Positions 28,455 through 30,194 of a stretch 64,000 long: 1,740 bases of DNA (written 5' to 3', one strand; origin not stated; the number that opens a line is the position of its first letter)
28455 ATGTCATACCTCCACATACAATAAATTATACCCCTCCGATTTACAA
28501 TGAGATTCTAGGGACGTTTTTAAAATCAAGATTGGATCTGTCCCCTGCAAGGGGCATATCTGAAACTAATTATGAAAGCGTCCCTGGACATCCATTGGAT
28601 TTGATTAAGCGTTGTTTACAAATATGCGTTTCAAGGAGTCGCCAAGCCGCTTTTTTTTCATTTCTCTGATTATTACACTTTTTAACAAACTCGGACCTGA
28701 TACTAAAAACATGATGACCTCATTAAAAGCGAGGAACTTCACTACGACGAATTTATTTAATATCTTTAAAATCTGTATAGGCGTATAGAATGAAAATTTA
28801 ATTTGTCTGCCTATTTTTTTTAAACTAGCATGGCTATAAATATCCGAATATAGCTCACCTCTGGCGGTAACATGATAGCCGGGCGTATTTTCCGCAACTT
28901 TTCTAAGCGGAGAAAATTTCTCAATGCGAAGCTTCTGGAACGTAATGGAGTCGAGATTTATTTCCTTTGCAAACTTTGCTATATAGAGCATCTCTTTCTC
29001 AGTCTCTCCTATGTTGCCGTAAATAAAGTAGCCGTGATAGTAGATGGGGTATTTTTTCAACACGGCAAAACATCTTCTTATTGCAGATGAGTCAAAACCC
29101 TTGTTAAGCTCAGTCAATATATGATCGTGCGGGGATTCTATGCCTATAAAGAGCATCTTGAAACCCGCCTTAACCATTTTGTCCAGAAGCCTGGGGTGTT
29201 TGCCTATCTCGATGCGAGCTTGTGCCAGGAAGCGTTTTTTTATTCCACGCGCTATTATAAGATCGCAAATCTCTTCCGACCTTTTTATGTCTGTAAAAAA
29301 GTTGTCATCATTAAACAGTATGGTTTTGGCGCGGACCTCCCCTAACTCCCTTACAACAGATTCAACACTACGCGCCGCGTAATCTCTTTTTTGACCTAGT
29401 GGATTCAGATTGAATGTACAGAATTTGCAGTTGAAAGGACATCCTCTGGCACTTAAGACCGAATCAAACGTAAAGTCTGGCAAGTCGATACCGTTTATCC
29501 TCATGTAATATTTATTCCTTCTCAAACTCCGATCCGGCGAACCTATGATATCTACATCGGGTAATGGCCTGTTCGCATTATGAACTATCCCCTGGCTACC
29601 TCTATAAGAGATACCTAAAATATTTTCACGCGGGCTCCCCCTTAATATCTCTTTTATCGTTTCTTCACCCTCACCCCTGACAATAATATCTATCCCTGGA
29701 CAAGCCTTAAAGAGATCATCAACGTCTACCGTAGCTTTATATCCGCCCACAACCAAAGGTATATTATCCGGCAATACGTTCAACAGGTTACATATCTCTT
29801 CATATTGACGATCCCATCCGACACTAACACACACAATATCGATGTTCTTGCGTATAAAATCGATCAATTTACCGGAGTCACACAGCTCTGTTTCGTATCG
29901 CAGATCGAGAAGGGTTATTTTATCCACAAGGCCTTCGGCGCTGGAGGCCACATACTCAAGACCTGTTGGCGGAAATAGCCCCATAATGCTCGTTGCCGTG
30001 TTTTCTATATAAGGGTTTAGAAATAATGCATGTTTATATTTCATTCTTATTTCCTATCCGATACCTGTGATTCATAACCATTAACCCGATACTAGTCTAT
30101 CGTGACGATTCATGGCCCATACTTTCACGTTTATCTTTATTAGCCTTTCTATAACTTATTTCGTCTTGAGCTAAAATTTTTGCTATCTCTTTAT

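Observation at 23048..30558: Orphan redox/radical-SAM locus: flavodoxin, BNR propeller, Fer4_5 membrane protein, methyltransferase and two class-B radical SAM enzymes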

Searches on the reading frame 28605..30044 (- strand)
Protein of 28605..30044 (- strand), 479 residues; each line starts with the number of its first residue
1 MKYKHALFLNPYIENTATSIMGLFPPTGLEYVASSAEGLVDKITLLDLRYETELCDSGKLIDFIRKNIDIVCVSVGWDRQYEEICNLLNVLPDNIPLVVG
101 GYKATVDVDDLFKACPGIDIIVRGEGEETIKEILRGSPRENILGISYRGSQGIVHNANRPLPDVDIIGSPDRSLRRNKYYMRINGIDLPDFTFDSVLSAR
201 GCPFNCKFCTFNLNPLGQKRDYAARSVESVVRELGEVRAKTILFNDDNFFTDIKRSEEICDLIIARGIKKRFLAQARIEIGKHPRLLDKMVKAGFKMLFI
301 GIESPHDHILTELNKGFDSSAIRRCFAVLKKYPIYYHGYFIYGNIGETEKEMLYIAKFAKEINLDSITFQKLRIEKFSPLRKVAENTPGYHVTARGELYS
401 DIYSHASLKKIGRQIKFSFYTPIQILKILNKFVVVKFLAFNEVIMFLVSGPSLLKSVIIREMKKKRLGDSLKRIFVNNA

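Call 5: search_protein_families(library=pfam, proteins=[window:28605-30044:-], max_evalue=0.01)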
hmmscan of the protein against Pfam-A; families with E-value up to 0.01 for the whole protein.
window:28605-30044:- (479 aa): 3 families
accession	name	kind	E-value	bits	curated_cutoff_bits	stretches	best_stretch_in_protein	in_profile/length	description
PF04055.27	Radical_SAM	-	7e-16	59.3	29.5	1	199-359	4-166/166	Radical SAM superfamily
PF02310.24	B12-binding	-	3.1e-12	46.8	32.1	1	19-133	7-120/121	B12 binding domain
PF03709.21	OKR_DC_1_N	-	0.0037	17.9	29.3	1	53-101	22-70/111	Orn/Lys/Arg decarboxylase, N-terminal domain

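Call 6: search_protein_families(library=ncbifam, proteins=[window:28605-30044:-], max_evalue=0.01)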
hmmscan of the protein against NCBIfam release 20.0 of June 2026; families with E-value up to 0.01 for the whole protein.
window:28605-30044:- (479 aa): 26 families (the best 25 are shown)
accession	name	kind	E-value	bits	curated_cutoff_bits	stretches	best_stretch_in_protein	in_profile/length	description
TIGR03471.1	HpnJ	equivalog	3.6e-35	121.8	577.6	1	94-368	97-371/472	hopanoid biosynthesis associated radical SAM protein HpnJ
TIGR02026.1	BchE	equivalog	3e-31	108.8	481.35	1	7-384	3-387/497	magnesium-protoporphyrin IX monomethyl ester anaerobic oxidative cyclase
TIGR04367.1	HpnR_B12_rSAM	equivalog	2e-25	89.3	650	1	24-315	20-306/490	hopanoid C-3 methylase HpnR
TIGR04479.1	bcpD_PhpK_rSAM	subfamily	3.5e-22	78.5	600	1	196-385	244-432/504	PhpK family radical SAM P-methyltransferase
NF050148.1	rSAM_ApyD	equivalog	4.1e-20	71.7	750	1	91-350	100-354/645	RiPP biosynthesis radical SAM protein ApyD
NF033712.0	B12_rSAM_KedN5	subfamily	2e-18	66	700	1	65-266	60-267/624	KedN5 family methylcobalamin-dependent radical SAM C-methyltransferase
TIGR04072.2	rSAM_ladder_B12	equivalog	1.5e-16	60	360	1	80-403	85-389/443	lipid biosynthesis B12-binding/radical SAM protein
TIGR04013.1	B12_SAM_MJ_1487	hypoth_equivalog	1.4e-15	57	251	1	55-238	29-193/382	TIGR04013 family B12-binding domain/radical SAM domain-containing protein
NF038361.1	rSAM_Sden_1168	equivalog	6.6e-15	54.6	575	1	113-368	194-457/560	Sden_1168 family B12-binding radical SAM P-methyltransferase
TIGR04014.1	B12_SAM_MJ_0865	equivalog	2.7e-13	49.5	360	1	118-367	90-341/434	methyl-coenzyme M reductase glutamine C-methyltransferase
TIGR03975.1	rSAM_ocin_1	subfamily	3.6e-13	48.9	281.85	1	91-406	154-475/606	RiPP maturation radical SAM C-methyltransferase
NF045585.1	rSAM_slr0320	equivalog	2.4e-10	39.6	775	1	94-321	138-366/511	photosystem II high light acclimation radical SAM protein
NF040542.1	rSAM_RCCLKC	equivalog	2.5e-10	40.1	450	1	85-380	69-373/423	arsinothricin biosynthesis radical SAM protein ArsL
TIGR04295.1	B12_rSAM_oligo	hypoth_equivalog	2.8e-10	39.4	400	1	99-315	107-314/422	TIGR04295 family B12-binding domain-containing radical SAM protein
TIGR04190.1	B12_SAM_Ta0216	equivalog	1.1e-09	37.5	500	1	93-377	108-408/554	TIGR04190 family B12-binding domain/radical SAM domain protein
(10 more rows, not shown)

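Call 7: find_encoding_contigs(protein=window:28605-30044:-, flank=10000, max_places=6)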
Protein window:28605-30044:- (479 aa): no gene with exactly this product is on record in the collection.

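Call 8: find_homologous_proteins(query=window:28605-30044:-)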
Query window:28605-30044:- (479 aa): 3089 proteins with E <= 0.001 among 8000 candidates; the best 120 are listed.
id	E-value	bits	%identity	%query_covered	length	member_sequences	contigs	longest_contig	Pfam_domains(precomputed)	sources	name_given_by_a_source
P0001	1.0e-289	979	89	100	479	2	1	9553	PF04055.28,PF02310.25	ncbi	-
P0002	1.6e-288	975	88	100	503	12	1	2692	PF04055.28,PF02310.25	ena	-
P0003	4.8e-287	970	88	100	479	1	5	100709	PF04055.28,PF02310.25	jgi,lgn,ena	jgi:radical SAM superfamily enzyme YgiQ (UPF0313 family)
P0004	1.2e-285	966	87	100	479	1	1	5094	PF04055.28,PF02310.25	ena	-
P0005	1.3e-285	966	87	100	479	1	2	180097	PF04055.28,PF02310.25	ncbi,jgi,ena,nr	ncbi:MAG: radical SAM protein [Candidatus Omnitrophota bacterium]|nr:radical SAM protein [Candidatus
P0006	5.9e-285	963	87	100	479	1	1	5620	PF04055.28,PF02310.25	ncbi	-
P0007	9.7e-285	963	88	100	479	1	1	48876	PF04055.28,PF02310.25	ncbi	-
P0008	1.7e-284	962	86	100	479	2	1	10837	PF04055.28,PF02310.25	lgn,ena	-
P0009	2.2e-283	958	87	100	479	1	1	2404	PF04055.28,PF02310.25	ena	-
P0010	1.2e-282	956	86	100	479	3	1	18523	PF04055.28,PF02310.25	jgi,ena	-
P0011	1.4e-282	956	87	100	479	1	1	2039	PF04055.28,PF02310.25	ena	-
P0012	2.7e-279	945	85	100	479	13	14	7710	PF04055.28,PF02310.25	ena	-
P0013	5.6e-279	944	87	100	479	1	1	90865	PF04055.28,PF02310.25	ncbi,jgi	jgi:magnesium-protoporphyrin IX monomethyl ester (oxidative) cyclase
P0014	1.0e-278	943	85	100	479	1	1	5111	PF04055.28,PF02310.25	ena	-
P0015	1.4e-278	942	85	100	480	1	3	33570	PF04055.28,PF02310.25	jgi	jgi:anaerobic magnesium-protoporphyrin IX monomethyl ester cyclase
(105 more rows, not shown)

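Call 9: find_related_loci(query=window:28605-30044:-, collection=genome_contigs, flank=10000)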
Query window:28605-30044:- (479 aa) in genome_contigs; peptide patterns used: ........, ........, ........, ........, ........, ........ (x = any residue, [..] = any of these).
444 stretches matched a pattern; 382 encode a relative of the query (tblastn E <= 1e-3); the best 80 are kept; 80 distinct loci.
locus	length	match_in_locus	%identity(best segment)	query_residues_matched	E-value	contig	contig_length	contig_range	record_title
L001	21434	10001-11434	87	1-478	0e+0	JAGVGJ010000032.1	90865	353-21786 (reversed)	MAG: Candidatus Omnitrophota bacterium isolate DeMMO2_5 c_000000078169, whole genome shotgun sequence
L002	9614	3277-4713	84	1-479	0e+0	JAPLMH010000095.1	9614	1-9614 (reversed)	MAG: Candidatus Omnitrophota bacterium isolate LacPavin_0920_WC70_MAG_48_9 LacPavin_0920_WC70_scaffold_156790, whole gen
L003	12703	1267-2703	84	1-479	0e+0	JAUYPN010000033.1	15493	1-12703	MAG: Candidatus Omnitrophota bacterium isolate C4_metabat.bin.33 C4_k141_393673, whole genome shotgun sequence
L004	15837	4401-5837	80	1-479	0e+0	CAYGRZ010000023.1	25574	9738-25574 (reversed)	MAG TPA_asm: uncultured Planctomycetia bacterium isolate ERP119294_co1_123 genome assembly, contig: NODE_2242_length_255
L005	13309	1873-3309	87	1-479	0e+0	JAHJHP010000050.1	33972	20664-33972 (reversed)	MAG: Candidatus Omnitrophota bacterium isolate Modern_marine_planktonic.mb.39 Modern_marine_plan.mb.39_k141_413758, whol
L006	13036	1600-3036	77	1-479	0e+0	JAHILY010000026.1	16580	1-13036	MAG: Candidatus Omnitrophota bacterium isolate KR13_N2.mb.45 KR13_N2.mb.45_k141_67156, whole genome shotgun sequence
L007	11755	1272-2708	75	1-479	0e+0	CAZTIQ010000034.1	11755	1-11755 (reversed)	MAG TPA_asm: uncultured Planctomycetia bacterium isolate binchicken_co243_251 genome assembly, contig: NODE_4824_length_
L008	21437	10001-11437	74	1-479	0e+0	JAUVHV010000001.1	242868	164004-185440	MAG: Candidatus Omnitrophota bacterium isolate CSMAG_411 CSMAG_411_k141_1432003_length_242868_cov_13.9988, whole genome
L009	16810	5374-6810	74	1-479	0e+0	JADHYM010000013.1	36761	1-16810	MAG: Candidatus Omnitrophota bacterium isolate BS750m-G79 BS-750m-C1149, whole genome shotgun sequence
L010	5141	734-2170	75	1-479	0e+0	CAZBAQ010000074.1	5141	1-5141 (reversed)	MAG TPA_asm: uncultured Planctomycetia bacterium isolate SRP178699_co2_132 genome assembly, contig: NODE_20186_length_51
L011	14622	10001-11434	73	1-478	0e+0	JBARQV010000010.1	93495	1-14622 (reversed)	MAG: Candidatus Omnitrophota bacterium isolate MFD13425_ilm_asm_bin19 k127_71847, whole genome shotgun sequence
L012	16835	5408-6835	71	3-478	0e+0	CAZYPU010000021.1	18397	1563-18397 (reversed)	MAG TPA_asm: uncultured Planctomycetia bacterium isolate binchicken_co332_134 genome assembly, contig: NODE_528_length_1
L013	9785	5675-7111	67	1-479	0e+0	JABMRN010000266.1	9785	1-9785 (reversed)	MAG: Candidatus Omnitrophota bacterium isolate bin.93 k141_5449082, whole genome shotgun sequence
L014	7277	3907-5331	70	5-479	0e+0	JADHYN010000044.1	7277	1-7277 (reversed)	MAG: Candidatus Omnitrophota bacterium isolate BS750m-G80 BS-750m-C20816, whole genome shotgun sequence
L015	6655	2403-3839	67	1-479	0e+0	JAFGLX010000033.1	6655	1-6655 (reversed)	MAG: Candidatus Omnitrophota bacterium isolate Zod_Metabat.422 k87_2735071, whole genome shotgun sequence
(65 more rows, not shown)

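Call 35: search_solved_structures(query=window:28605-30044:-, max_evalue=0.001)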
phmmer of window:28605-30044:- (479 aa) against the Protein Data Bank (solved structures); distinct sequences matched with E-value up to 0.001: 3.
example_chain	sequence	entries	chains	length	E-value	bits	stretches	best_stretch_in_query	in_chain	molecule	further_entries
9ccb_A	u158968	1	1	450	8.7e-08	34.7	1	98-366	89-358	Radical SAM core domain-containing protein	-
6fd2_B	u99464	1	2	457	3.8e-06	29.3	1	195-369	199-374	Putative apramycin biosynthetic oxidoreductase 4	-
7kdx_A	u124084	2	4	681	0.00021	23.5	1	77-261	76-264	Methyltransferase TokK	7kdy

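Call 84: predict_structure(alignment_id=A1)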
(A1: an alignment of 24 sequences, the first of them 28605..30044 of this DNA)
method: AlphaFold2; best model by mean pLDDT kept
length: 479 residues; sequences in the alignment: 24
mean_pLDDT: 79.8   pTM: 0.81
mean pLDDT of the five models: 79.8, 79.2, 75.9, 73.9, 66.9
residues with pLDDT >= 90: 158; 70-90: 210; 50-70: 87; < 50: 24
segments of 3 or more residues with pLDDT < 50: 16-19, 305-316, 477-479
pLDDT, mean of each block of 10 residues (from residue 1): 92 58 73 92 91 87 96 83 90 95 87 95 91 95 95 93 76 86 68 83 57 64 84 91 78 92 96 87 95 92 54 56 87 85 55 72 75 59 70 70 70 71 80 83 73 75 76 57
secondary structure, 60 per line:
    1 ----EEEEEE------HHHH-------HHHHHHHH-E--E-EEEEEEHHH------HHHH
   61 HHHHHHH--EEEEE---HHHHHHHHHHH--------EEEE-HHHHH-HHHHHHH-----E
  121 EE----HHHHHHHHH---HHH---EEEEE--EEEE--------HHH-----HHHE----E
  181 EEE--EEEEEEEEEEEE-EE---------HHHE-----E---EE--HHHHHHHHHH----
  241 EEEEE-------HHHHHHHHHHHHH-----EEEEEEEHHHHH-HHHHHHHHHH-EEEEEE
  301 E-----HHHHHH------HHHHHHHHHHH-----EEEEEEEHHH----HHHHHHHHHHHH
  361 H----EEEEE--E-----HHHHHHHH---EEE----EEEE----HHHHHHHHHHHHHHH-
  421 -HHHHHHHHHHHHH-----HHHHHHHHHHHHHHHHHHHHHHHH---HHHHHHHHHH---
elements in order: E5-10 H17-20 H28-35 E42-47 H57-67 E70-74 H78-88 E97-100 H102-106 H108-114 E120-122 H127-135 E145-149 E152-155 E180-183 E186-197 H227-236 E241-245 H253-265 E271-277 H278-282 H284-293 E295-301 H307-312 H319-329 E335-341 H349-361 E366-370 H379-386 E390-392 E397-400 H405-419 H422-434 H440-463 H467-476

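Call 87: fold_search(model_id=the predicted structure, library=pdb)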
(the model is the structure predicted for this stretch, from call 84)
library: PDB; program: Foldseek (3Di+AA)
matches with E <= 10: 1738; with E <= 0.001: 84
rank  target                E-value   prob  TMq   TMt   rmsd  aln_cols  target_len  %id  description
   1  6wte_A                2.5e-21  1.00  0.63  0.54   8.0       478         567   18  Structure of radical S-adenosylmethionine methyltransferase, TsrM, from Kitasatospora setae with cobalamin and [4Fe-4S (released 2020-12-23)
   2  6wtf_A                4.2e-21  1.00  0.61  0.55   8.6       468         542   17  Structure of radical S-adenosylmethionine methyltransferase, TsrM, from Kitasatospora setae with tryptophan substrate  (released 2020-12-23)
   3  6wte_B                5.0e-21  1.00  0.62  0.56   6.5       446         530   18  Structure of radical S-adenosylmethionine methyltransferase, TsrM, from Kitasatospora setae with cobalamin and [4Fe-4S (released 2020-12-23)
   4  6wtf_B                1.3e-20  1.00  0.62  0.56   8.2       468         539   17  Structure of radical S-adenosylmethionine methyltransferase, TsrM, from Kitasatospora setae with tryptophan substrate  (released 2020-12-23)
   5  9ccb                  6.3e-19  1.00  0.58  0.66   8.9       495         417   16  X-ray crystal structure of methyl-coenzyme M reductase glutamine methylase (MgmA) from Methanothermobacter marburgensis  (released 2025-01-01)
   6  9n1b                  3.1e-17  1.00  0.63  0.50   5.5       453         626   15  Crystal structure of CysS from Corallococcus sp. CA054B with 5'-deoxyadenosine, methionine, and pantetheinylated 3-metho (released 2026-01-28)
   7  6fd2_A                3.3e-17  1.00  0.70  0.73   5.4       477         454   17  Radical SAM 1,2-diol dehydratase AprD4 in complex with its substrate paromamine (released 2018-01-17)
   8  5ul4                  5.6e-17  1.00  0.55  0.38   4.8       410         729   18  Structure of Cobalamin-dependent S-adenosylmethionine radical enzyme OxsB with aqua-cobalamin and S-adenosylmethionine b (released 2017-04-19)
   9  5ul2                  5.9e-17  1.00  0.60  0.41   8.4       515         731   17  Structure of Apo, SeMet-labeled Cobalamin-dependent S-adenosylmethionine radical enzyme OxsB (released 2017-04-19)
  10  6fd2_B                1.9e-16  1.00  0.68  0.72   4.7       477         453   16  Radical SAM 1,2-diol dehydratase AprD4 in complex with its substrate paromamine (released 2018-01-17)
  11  9n1d                  2.7e-16  1.00  0.62  0.49   5.7       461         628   15  Crystal structure of CysS from Corallococcus sp. CA054B with 5'-deoxyadenosine and methionine bound (released 2026-01-28)
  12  9n1c                  1.6e-15  1.00  0.63  0.50   5.1       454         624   14  Crystal structure of CysS from Corallococcus sp. CA054B with 5'-deoxyadenosine, methionine, and pantetheinylated 3-ethox (released 2026-01-28)
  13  7kdx_B                3.9e-15  1.00  0.62  0.46   5.5       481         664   15  Crystal structure of Streptomyces tokunonesis TokK with hydroxycobalamin, 5'-deoxyadenosine, and methionine (released 2022-01-12)
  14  7kdx_A                5.3e-15  1.00  0.62  0.46   5.4       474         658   15  Crystal structure of Streptomyces tokunonesis TokK with hydroxycobalamin, 5'-deoxyadenosine, and methionine (released 2022-01-12)
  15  7kdy_A                6.7e-15  1.00  0.62  0.47   5.6       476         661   15  Crystal structure of Streptomyces tokunonesis TokK with hydroxycobalamin, 5'-deoxyadenosine, methionine, and (2R)-pant (released 2022-01-12)
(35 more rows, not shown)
